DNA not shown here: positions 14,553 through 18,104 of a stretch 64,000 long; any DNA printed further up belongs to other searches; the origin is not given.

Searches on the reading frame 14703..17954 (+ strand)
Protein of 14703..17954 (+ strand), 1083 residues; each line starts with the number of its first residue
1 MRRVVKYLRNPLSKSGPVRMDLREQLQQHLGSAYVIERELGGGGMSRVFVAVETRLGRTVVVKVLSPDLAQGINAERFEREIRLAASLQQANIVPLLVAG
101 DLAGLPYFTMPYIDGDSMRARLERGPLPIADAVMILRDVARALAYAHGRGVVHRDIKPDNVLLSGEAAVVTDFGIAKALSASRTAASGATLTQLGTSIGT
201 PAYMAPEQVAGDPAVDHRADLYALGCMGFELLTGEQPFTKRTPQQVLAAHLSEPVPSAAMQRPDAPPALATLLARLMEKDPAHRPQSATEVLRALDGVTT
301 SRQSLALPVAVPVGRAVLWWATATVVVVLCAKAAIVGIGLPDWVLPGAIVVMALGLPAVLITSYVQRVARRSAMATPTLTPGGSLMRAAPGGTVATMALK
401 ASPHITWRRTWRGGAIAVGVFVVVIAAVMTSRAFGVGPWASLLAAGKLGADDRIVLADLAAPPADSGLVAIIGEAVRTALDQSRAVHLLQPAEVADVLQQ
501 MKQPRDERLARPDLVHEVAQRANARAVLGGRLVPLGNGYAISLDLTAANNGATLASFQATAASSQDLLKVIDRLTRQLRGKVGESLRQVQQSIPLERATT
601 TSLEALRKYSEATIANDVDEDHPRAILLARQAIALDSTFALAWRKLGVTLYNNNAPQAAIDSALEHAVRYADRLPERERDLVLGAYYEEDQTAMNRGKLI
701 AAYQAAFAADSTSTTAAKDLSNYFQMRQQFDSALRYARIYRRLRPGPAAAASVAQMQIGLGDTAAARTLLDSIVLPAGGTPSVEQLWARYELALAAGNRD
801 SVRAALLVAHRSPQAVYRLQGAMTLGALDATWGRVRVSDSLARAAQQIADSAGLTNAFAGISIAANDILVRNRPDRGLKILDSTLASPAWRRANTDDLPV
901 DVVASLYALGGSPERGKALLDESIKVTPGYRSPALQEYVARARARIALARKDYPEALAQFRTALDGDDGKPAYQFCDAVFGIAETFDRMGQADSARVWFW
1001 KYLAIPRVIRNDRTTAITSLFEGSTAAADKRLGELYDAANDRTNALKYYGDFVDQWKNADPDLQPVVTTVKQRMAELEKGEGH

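Call 74: search_protein_families(library=pfam, proteins=[window:14703-17954:+], max_evalue=0.00001)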
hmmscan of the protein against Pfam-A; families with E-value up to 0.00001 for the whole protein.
window:14703-17954:+ (1083 aa): 3 families
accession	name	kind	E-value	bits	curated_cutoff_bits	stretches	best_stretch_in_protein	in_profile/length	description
PF00069.31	Pkinase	-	1.2e-43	149.9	31.7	1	34-292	1-258/263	Protein kinase domain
PF07714.23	PK_Tyr_Ser-Thr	-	1.2e-27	97.3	23.1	1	36-286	3-250/258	Protein tyrosine and serine/threonine kinase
PF01636.29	APH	-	1.2e-07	32.2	23.2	0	39-145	4-106/239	Phosphotransferase enzyme family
